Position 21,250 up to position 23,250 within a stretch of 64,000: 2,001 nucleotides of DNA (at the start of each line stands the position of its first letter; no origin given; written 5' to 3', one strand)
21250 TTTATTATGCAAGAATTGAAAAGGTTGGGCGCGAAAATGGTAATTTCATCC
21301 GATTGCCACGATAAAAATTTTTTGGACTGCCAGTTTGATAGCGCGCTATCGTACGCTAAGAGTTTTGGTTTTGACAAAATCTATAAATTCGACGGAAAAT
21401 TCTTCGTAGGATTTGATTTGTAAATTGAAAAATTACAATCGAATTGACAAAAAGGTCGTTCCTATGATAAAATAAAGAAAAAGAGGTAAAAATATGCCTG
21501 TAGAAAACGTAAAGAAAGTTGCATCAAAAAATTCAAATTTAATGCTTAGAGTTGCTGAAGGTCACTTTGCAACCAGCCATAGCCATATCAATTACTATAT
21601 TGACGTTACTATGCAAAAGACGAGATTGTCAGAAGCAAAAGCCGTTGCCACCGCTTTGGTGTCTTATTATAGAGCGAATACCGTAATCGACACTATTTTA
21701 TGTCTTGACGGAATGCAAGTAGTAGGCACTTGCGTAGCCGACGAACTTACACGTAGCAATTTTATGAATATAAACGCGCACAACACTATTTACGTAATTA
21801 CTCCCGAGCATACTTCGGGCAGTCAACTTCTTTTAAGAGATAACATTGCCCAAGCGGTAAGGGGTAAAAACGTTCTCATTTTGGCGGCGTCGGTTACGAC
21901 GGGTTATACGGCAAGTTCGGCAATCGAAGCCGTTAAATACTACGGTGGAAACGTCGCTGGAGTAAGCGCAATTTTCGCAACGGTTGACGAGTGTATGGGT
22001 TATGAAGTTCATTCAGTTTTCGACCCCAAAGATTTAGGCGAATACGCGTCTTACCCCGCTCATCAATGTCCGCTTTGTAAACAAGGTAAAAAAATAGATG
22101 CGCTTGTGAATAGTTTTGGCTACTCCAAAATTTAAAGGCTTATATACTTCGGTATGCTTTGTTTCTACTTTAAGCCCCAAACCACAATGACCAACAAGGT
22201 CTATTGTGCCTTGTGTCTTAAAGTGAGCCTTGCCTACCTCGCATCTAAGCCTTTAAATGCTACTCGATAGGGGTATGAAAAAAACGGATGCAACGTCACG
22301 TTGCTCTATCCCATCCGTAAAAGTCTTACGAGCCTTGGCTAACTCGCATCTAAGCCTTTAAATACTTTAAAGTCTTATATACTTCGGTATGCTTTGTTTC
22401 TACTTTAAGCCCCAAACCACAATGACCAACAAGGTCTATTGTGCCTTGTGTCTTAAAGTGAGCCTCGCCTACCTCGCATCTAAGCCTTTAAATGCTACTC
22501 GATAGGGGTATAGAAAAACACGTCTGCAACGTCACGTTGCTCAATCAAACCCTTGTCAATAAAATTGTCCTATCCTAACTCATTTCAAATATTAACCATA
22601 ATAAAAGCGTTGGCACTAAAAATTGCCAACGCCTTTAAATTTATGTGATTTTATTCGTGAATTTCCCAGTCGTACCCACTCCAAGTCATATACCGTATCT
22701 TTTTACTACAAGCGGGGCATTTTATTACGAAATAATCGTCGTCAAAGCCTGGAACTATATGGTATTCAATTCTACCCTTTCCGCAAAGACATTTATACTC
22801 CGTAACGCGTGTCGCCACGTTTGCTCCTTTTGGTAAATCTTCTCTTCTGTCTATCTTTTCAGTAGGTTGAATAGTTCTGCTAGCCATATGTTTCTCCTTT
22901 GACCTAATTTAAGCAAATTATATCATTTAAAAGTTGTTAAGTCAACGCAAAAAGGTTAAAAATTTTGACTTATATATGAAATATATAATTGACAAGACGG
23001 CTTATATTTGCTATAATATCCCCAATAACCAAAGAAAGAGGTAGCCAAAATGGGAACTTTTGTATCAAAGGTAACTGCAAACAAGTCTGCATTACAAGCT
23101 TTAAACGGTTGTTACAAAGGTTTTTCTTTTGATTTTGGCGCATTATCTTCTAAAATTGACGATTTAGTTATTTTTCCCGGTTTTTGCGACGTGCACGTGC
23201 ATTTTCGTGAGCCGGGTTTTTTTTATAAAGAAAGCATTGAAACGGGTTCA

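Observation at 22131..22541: Family of 127-nt long-hairpin elements with compensatory base-pair changes, confined to pyr/pur spacers (tandem pair here)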

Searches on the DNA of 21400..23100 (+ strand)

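Call 13: search_rna_families(source=window, start=21400, end=23100, threshold=evalue, max_evalue=10)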
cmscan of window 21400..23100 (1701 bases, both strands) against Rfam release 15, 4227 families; matches with E-value up to 10: 10.
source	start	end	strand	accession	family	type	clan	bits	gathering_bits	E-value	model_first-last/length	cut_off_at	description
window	22600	22701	-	RF02434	SpF39_sRNA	Gene; sRNA;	-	27.4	60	0.76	1-109/109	no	Streptococcus sRNA SpF39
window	22598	22737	-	RF04182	GibS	Gene; sRNA;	-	24.2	115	1.2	1-142/142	no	GibS sRNA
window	22595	22707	-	RF00558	L20_leader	Cis-reg; leader;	-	23.4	58.7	0.084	1-127/127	no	Ribosomal protein L20 leader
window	22094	22248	-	RF00380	Magnesium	Cis-reg; riboswitch;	-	21.6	44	0.056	1-169/169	no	M-box riboswitch aptamer (ykoK leader)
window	22885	22972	-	RF01054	preQ1-II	Cis-reg; riboswitch;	-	20.7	47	2.1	1-99/99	no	PreQ1-II (pre queuosine) riboswitch aptamer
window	21517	21585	-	RF00591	SNORD77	Gene; snRNA; snoRNA; CD-box;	CL00070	19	35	4.2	1-68/68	no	Small nucleolar RNA SNORD77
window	22947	23010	+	RF02934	caiA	Gene; sRNA;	-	18.1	55.5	6.9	1-78/78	no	caiA RNA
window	22373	22483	-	RF00380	Magnesium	Cis-reg; riboswitch;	-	15.5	44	2.2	1-169/169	no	M-box riboswitch aptamer (ykoK leader)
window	22598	22641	-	RF00706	mir-263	Gene; miRNA;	CL00093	15.3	51.3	2.8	1-86/86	no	mir-263 microRNA precursor family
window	22604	22692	-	RF02503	Atu_C9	Gene; sRNA;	-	10.5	40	5.8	93-192/192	no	Rhizobiales sRNA Atu_C9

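Call 18: build_rna_model(alignment_id=A2)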
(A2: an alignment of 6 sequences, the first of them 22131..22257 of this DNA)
Model R1 built from alignment A2 (6 sequences, 128 columns); structure: RNAalifold consensus.
model positions 127; base pairs 44; branch points 0; effective number of sequences 1.18; information 0.59 bits per position. Calibrated on 0.2 Mb of random sequence (short: E-values are rough).
structure used (alignment columns):
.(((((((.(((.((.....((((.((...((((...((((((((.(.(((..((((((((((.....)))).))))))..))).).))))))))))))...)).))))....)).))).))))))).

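Call 19: search_with_rna_model(model_id=R1, source=window, filters=off, max_evalue=10)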
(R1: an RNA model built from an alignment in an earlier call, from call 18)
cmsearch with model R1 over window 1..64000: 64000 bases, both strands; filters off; matches with E-value up to 10: 33.
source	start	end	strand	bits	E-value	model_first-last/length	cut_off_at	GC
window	22131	22257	+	144.8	3.2e-33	1-127/127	no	0.4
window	22366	22492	+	139.4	6.7e-32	1-127/127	no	0.4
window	32008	32134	+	126.1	1.4e-28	1-127/127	no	0.4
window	29810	29936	+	125.9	1.6e-28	1-127/127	no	0.38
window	32140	32266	+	125.2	2.3e-28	1-127/127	no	0.41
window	38713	38839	+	124.1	4.4e-28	1-127/127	no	0.43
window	22131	22257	-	46.7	6.8e-09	1-127/127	no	0.4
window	22366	22492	-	40.6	2.2e-07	1-127/127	no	0.4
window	29810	29936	-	34.2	8.3e-06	1-127/127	no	0.38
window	32008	32134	-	28.4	0.00024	1-127/127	no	0.4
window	38713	38839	-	27.2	0.00045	1-127/127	no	0.43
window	32140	32266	-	24.7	0.0019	1-127/127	no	0.41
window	22317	22362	+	15.8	0.31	1-127/127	no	0.41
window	19919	20023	-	14.6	0.63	1-127/127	no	0.37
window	43937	44053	-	14.4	0.71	1-127/127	no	0.41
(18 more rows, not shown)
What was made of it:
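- Checked: The model scores 124-145 bits on the + strand and 25-47 bits on the - strand (call 19).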

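Call 20: search_with_rna_model(model_id=R1, sources=[L001, L002, L003, L004, L005, L006, L007, L008, L009, L010, L011, L012, L013, L014, L015, L016, L017, L018, L019, L020, L021, L022, L023, L024, L025, L026, L027, L028, L029, L030, L031, L032, L033, L034, L035, L036, L037, L038, L039, L040, L041, L042, L043, L044, L045, L046, L047, L048, L049, L050, L051, L052, L053, L054, L055, L056, L057, L058, L059, L060, L061, L062, L063, L064, L065, L066, L067, L068, L069, L070, L071, L072, L073, L074, L075, L076, L077, L078, L079, L080, L081, L082, L083, L084, L085, L086, L087, L088, L089, L090, L091, L092, L093, L094, L095, L096, L097, L098, L099, L100], max_evalue=0.001, make_alignment=true)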
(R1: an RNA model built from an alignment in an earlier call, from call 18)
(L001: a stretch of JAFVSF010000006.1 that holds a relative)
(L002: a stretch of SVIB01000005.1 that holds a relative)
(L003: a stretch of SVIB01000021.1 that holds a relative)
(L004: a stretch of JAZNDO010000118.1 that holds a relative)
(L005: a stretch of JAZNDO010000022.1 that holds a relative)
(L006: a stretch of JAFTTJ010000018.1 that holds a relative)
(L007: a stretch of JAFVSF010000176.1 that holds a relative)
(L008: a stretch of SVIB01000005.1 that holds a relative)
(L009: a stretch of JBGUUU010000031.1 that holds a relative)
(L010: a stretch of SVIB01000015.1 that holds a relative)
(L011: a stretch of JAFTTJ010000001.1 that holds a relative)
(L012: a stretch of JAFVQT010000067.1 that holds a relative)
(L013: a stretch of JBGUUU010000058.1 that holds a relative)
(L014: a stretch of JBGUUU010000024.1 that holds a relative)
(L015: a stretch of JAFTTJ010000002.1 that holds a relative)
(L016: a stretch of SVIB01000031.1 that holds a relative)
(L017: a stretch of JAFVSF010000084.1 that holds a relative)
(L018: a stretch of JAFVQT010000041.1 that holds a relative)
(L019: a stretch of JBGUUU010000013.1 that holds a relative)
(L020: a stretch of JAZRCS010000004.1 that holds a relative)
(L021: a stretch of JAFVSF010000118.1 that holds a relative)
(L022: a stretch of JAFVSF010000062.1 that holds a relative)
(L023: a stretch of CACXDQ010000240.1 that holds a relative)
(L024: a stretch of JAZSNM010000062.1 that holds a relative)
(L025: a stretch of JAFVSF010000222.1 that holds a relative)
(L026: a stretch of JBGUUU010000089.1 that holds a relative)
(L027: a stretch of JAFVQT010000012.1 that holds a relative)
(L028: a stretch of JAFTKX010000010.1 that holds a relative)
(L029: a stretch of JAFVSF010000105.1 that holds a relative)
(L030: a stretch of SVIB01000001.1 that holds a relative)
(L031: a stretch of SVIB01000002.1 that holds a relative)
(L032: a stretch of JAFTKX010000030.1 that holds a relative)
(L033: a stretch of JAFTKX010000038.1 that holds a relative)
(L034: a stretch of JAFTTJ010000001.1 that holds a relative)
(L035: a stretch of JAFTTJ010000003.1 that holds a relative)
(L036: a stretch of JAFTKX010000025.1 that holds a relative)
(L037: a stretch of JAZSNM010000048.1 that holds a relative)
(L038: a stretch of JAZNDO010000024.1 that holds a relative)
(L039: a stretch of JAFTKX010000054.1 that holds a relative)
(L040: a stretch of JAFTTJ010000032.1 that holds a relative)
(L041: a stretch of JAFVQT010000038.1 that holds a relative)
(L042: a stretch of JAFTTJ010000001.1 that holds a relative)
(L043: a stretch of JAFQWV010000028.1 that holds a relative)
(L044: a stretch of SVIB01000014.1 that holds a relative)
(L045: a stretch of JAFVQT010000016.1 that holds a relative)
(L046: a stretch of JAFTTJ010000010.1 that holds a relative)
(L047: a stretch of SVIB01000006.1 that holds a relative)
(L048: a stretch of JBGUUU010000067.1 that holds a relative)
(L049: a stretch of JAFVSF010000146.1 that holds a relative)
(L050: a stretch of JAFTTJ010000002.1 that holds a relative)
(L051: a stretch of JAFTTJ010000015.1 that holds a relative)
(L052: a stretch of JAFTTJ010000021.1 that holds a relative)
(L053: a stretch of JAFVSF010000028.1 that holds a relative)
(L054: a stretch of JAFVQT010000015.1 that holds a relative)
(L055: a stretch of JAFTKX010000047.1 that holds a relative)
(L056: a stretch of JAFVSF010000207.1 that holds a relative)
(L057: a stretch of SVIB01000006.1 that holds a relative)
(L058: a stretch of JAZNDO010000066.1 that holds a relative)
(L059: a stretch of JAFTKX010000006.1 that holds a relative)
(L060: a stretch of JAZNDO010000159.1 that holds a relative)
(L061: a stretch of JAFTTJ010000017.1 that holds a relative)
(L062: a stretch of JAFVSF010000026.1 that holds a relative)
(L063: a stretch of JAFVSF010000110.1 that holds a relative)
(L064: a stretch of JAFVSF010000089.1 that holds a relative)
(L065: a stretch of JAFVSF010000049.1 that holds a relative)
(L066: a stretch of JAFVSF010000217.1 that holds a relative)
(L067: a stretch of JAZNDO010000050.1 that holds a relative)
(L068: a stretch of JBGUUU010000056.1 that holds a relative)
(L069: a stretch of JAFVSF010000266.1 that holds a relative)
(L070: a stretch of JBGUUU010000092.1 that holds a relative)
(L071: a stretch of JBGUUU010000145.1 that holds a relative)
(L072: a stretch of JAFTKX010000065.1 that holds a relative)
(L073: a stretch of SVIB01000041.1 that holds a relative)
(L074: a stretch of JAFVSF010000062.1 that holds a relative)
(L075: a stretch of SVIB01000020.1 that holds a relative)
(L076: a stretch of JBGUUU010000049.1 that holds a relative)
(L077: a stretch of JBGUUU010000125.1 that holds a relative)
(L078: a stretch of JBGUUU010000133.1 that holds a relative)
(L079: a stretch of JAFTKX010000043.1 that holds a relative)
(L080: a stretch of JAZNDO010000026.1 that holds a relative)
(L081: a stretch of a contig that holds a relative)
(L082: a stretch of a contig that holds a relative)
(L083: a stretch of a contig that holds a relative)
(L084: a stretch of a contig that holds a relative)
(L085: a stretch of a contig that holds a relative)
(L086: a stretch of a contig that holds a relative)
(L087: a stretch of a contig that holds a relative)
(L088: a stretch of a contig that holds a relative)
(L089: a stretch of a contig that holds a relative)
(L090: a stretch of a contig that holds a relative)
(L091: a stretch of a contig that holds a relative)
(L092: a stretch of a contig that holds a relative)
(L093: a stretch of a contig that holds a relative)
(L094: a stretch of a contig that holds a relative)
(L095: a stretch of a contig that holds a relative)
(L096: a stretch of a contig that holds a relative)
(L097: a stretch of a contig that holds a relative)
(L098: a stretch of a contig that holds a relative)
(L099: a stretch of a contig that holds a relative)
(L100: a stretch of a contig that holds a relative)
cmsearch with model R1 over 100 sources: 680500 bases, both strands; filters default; matches with E-value up to 0.001: 174.
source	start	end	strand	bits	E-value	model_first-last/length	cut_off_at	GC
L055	5164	5290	-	142.6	1.1e-31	1-127/127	no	0.39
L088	1787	1913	-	142.1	1.5e-31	1-127/127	no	0.4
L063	2768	2894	+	134.1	1.5e-29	1-127/127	no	0.38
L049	3904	4030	+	133.9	1.7e-29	1-127/127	no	0.37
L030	4632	4758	+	133.7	1.9e-29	1-127/127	no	0.43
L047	1472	1598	+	132.7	3.3e-29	1-127/127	no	0.39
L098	846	972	+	132.2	4.4e-29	1-127/127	no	0.43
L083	2642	2768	+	132.1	4.8e-29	1-127/127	no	0.44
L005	1562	1688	+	130.8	1e-28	1-127/127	no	0.41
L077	583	709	+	129.9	1.6e-28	1-127/127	no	0.39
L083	2383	2509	+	129.6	2e-28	1-127/127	no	0.39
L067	550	676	-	129.5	2.1e-28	1-127/127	no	0.39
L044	2571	2697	-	128.8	3.2e-28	1-127/127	no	0.4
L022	4813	4939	+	128.3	4.1e-28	1-127/127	no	0.42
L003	1748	1874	+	127.9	5.3e-28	1-127/127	no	0.39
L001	5287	5413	+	127.7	5.8e-28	1-127/127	no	0.41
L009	4662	4788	-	127.6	6.4e-28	1-127/127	no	0.43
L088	1914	2039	-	127.5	6.6e-28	1-127/127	no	0.4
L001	5417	5543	+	127.1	8e-28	1-127/127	no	0.45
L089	161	287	-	127.1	8.3e-28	1-127/127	no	0.41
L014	6992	7118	-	127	8.7e-28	1-127/127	no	0.39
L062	4039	4165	+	127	8.9e-28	1-127/127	no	0.43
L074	3206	3332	+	126.4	1.2e-27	1-127/127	no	0.41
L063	2898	3024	+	126.2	1.4e-27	1-127/127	no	0.42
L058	3152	3278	+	125.9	1.6e-27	1-127/127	no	0.43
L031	6811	6937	-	125.5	2.1e-27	1-127/127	no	0.42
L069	3493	3619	+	125.3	2.3e-27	1-127/127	no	0.43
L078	2159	2285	+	124.9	2.9e-27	1-127/127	no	0.41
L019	191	317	+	124.9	2.9e-27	1-127/127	no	0.42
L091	2497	2623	+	124.1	4.6e-27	1-127/127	no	0.45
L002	2228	2354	-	124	4.9e-27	1-127/127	no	0.43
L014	7121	7247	-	123.4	6.9e-27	1-127/127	no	0.43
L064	760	886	-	123.3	7.3e-27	1-127/127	no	0.43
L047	1343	1469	+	122.9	8.9e-27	1-127/127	no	0.39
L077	7481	7608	+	122.8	9.5e-27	1-127/127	no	0.38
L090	376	502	-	122.7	9.9e-27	1-127/127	no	0.4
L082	1106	1232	+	122.5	1.2e-26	1-127/127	no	0.36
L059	2775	2900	-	121.9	1.6e-26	1-127/127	no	0.41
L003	1475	1601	+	121.8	1.7e-26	1-127/127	no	0.41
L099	6228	6354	+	121.6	1.9e-26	1-127/127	no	0.43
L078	3366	3492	+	121.6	1.9e-26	1-127/127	no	0.39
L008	3073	3199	-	120.7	3.3e-26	1-127/127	no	0.44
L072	3551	3677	-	120.4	3.8e-26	1-127/127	no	0.39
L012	1285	1411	+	120.4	3.9e-26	1-127/127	no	0.48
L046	7565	7691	-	120.2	4.2e-26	1-127/127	no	0.4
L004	153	279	-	119.9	5.1e-26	1-127/127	no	0.43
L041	4330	4456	-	119.7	5.5e-26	1-127/127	no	0.48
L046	7434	7561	-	119.7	5.6e-26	1-127/127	no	0.38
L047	1714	1840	+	119.6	6e-26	1-127/127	no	0.43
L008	3200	3324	-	119.4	6.7e-26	1-127/127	no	0.41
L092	3053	3179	-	119.3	7e-26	1-127/127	no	0.39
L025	6541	6667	+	119.2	7.6e-26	1-127/127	no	0.42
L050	4740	4865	+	118.6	1e-25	1-127/127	no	0.44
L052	4236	4361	+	118.5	1.1e-25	1-127/127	no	0.43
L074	2960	3086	+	118.4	1.2e-25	1-127/127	no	0.42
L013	3957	4083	+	118.3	1.2e-25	1-127/127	no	0.44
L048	1463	1589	-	118.3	1.3e-25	1-127/127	no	0.43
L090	23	149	-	118.2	1.3e-25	1-127/127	no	0.4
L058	5080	5206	+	118.2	1.3e-25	1-127/127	no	0.36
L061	15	140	-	117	2.6e-25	1-127/127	no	0.44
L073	279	405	-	116.9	2.7e-25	1-127/127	no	0.46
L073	532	658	-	116.5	3.5e-25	1-127/127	no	0.46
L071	486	613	+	116.2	4.2e-25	1-127/127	no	0.43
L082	3268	3393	+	115.8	5.2e-25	1-127/127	no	0.43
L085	7342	7468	+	115.7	5.7e-25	1-127/127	no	0.42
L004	285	411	-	115.7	5.7e-25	1-127/127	no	0.43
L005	1831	1956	+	115.6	5.7e-25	1-127/127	no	0.44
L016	6151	6277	-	115.6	5.8e-25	1-127/127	no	0.41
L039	5090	5215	-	115.4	6.5e-25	1-127/127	no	0.42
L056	2309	2435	-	115.3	6.9e-25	1-127/127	no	0.42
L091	2255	2381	+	115.3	6.9e-25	1-127/127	no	0.43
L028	657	782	-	115.2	7.4e-25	1-127/127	no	0.42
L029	131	257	+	114.9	8.5e-25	1-127/127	no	0.43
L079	1140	1266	+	114.6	1e-24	1-127/127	no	0.34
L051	208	333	-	114.3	1.2e-24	1-127/127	no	0.44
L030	4870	4996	+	114.3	1.2e-24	1-127/127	no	0.41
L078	2386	2512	+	114.3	1.2e-24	1-127/127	no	0.43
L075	4606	4732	-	114.3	1.2e-24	1-127/127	no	0.4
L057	623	749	+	114.3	1.3e-24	1-127/127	no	0.43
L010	2837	2963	-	114.3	1.3e-24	1-127/127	no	0.39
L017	4181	4307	+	113.7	1.7e-24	1-127/127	no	0.44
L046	7304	7430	-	113.6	1.8e-24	1-127/127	no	0.4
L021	4279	4405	-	113.6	1.8e-24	1-127/127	no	0.44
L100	3631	3757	-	113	2.6e-24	1-127/127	no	0.38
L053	847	974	+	112.9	2.7e-24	1-127/127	no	0.43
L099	1900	2026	+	112.4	3.6e-24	1-127/127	no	0.46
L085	6969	7096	+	112.2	4.2e-24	1-127/127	no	0.41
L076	2840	2966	-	111.9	4.8e-24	1-127/127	no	0.46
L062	3849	3974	+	111.9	4.9e-24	1-127/127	no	0.37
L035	993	1118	+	111.7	5.4e-24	1-127/127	no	0.44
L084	2262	2387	+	111.2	7.1e-24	1-127/127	no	0.47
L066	1402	1529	+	110.6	1e-23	1-127/127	no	0.41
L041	3960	4086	-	110.4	1.1e-23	1-127/127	no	0.45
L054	6437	6563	+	110.1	1.3e-23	1-127/127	no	0.46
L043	2807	2933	+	109.2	2.3e-23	1-127/127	no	0.43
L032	3837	3963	-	108.8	2.8e-23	1-127/127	no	0.43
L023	3495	3621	+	108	4.6e-23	1-127/127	no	0.46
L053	978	1104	+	107.9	4.8e-23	1-127/127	no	0.42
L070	1307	1433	-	107.9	4.8e-23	1-127/127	no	0.42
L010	3240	3366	-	107.8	5e-23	1-127/127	no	0.42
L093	174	300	-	107.7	5.4e-23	1-127/127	no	0.41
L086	2535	2661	-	106.3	1.2e-22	1-127/127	no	0.38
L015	6747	6873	+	105.6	1.8e-22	1-127/127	no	0.44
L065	60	187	+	105.4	2e-22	1-127/127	no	0.43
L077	7611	7737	+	104.7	2.9e-22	1-127/127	no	0.35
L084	2131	2257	+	103.9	4.7e-22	1-127/127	no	0.4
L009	55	181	-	103.8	5e-22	1-127/127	no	0.41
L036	2799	2925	+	102.7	9.4e-22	1-127/127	no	0.38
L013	3706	3830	+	101.6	1.8e-21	1-127/127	no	0.44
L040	2606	2733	+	101.3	2.1e-21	1-127/127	no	0.5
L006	5371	5498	+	101.1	2.3e-21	1-127/127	no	0.51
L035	1122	1249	+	101.1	2.3e-21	1-127/127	no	0.51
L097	5023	5150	+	100.4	3.4e-21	1-127/127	no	0.5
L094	4952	5078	+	98.8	8.5e-21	1-127/127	no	0.55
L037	3946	4070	+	98.3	1.1e-20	1-127/127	no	0.41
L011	6825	6950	-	98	1.4e-20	1-127/127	no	0.46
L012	5631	5758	+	97.5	1.9e-20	1-127/127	no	0.41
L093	304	431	-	96.9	2.6e-20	1-127/127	no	0.49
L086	2666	2781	-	94.3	1.1e-19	11-127/127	5'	0.46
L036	2669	2795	+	94.3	1.2e-19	1-127/127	no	0.42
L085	7099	7225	+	93.9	1.4e-19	1-127/127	no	0.42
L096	4265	4388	-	93.6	1.7e-19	1-127/127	no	0.46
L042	5458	5584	-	93.4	1.8e-19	1-127/127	no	0.51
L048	1666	1770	-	93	2.3e-19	23-127/127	5'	0.41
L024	419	543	-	92.4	3.3e-19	1-127/127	no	0.4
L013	3831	3956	+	92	4.3e-19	1-127/127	no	0.45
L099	2047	2174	+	91.4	5.7e-19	1-127/127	no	0.45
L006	5503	5628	+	91.4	5.9e-19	1-127/127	no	0.44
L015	6999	7125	+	90.9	7.7e-19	1-127/127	no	0.45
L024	600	724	-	90.2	1.2e-18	1-127/127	no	0.42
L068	7786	7903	-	89.1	2.2e-18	1-127/127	no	0.43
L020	810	934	+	88.8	2.7e-18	1-127/127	no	0.4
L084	2498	2623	+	87.8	4.6e-18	1-127/127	no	0.43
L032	3596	3720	-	85.7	1.5e-17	1-127/127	no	0.37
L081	2141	2265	+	83.2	6.5e-17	1-127/127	no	0.42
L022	6789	6916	+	83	7.3e-17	1-127/127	no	0.39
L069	3623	3748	+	82.8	7.8e-17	1-127/127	no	0.42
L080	2586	2713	+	82.7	8.6e-17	1-127/127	no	0.43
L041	4087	4211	-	81.3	1.9e-16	1-127/127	no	0.42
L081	2017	2140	+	80.4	3.1e-16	1-127/127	no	0.47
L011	6955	7081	-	78.6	8.7e-16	1-127/127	no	0.38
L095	4429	4555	-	76.5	3e-15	1-127/127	no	0.4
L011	6700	6824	-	75.7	4.5e-15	1-127/127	no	0.42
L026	1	96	+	71.7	4.5e-14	32-127/127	5'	0.45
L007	1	93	+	71.1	6.5e-14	34-127/127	5'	0.42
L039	5340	5465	-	70.3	1e-13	1-127/127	no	0.4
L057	756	866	+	69.4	1.7e-13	1-127/127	no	0.39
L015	1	103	+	69.2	1.8e-13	26-127/127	5'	0.53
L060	1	102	+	68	3.8e-13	26-127/127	5'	0.42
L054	6567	6648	+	66.3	9.7e-13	1-127/127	no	0.39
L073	406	530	-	65.4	1.7e-12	1-127/127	no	0.42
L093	43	169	-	63.7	4.5e-12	1-127/127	no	0.41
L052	4366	4492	+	62.8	7.3e-12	1-127/127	no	0.4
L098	973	1086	+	61.3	1.7e-11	1-127/127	no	0.32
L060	2588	2713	+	60.6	2.6e-11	1-127/127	no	0.38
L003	1607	1746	+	59.2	5.6e-11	1-127/127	no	0.43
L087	1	92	+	57.4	1.6e-10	36-127/127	5'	0.48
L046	3331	3457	-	57.2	1.8e-10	1-127/127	no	0.35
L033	7258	7385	-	54.8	6.9e-10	1-127/127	no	0.38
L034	7907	8000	-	54.5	8.5e-10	34-127/127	5'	0.54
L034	7694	7818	-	53.1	1.9e-09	1-127/127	no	0.5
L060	2716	2841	+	49.4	1.5e-08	1-127/127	no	0.41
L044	2571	2697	+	45.4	1.5e-07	1-127/127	no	0.4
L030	4632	4758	-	44.6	2.3e-07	1-127/127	no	0.43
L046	7434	7561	+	43.5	4.4e-07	1-127/127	no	0.38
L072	3551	3677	+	40.5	2.5e-06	1-127/127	no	0.39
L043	2807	2933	-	36.1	3.1e-05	1-127/127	no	0.43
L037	4076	4184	+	35.4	4.5e-05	1-127/127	no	0.4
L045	1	63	+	35.2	5.1e-05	65-127/127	5'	0.37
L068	7655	7776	-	33.7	0.00012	1-127/127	no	0.46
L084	2131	2257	-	31.9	0.00034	1-127/127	no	0.4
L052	4236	4361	-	31.5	0.00043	1-127/127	no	0.43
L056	2309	2435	+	31.3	0.00049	1-127/127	no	0.42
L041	4330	4456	+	30.4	0.00078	1-127/127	no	0.48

Alignment A3: 150 matches aligned to the model, 147 columns, each read 5' to 3' on its own strand. Consensus structure (alignment columns), stored with it:
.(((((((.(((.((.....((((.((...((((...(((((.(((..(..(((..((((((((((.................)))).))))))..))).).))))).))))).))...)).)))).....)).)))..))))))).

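Call 58: search_dna_similar(query=window:22120-22330:+, collection=plasmids, mode=distant, max_evalue=0.001, max_rows=10)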
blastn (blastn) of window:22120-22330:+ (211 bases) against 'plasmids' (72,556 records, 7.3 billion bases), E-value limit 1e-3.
No match.

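Call 59: search_dna_similar(query=window:22120-22330:+, collection=phages, mode=distant, max_evalue=0.001, max_rows=10)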
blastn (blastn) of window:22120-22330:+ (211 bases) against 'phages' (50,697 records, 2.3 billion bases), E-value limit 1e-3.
No match.

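Call 70: search_dna_similar(query=window:22131-22257:+, collection=ecoli_genomes, mode=distant, max_evalue=0.01, max_rows=5)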
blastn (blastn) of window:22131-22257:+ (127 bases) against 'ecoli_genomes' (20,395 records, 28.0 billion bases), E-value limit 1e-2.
No match.
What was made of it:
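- On ERIC / IRU: blastn with 11-base words finds nothing in 5,426 E. coli genomes (call 70).
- Closest known: ERIC / IRU. Different: There is no sequence similarity: blastn against 5,426 E. coli genomes finds nothing (call 70).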
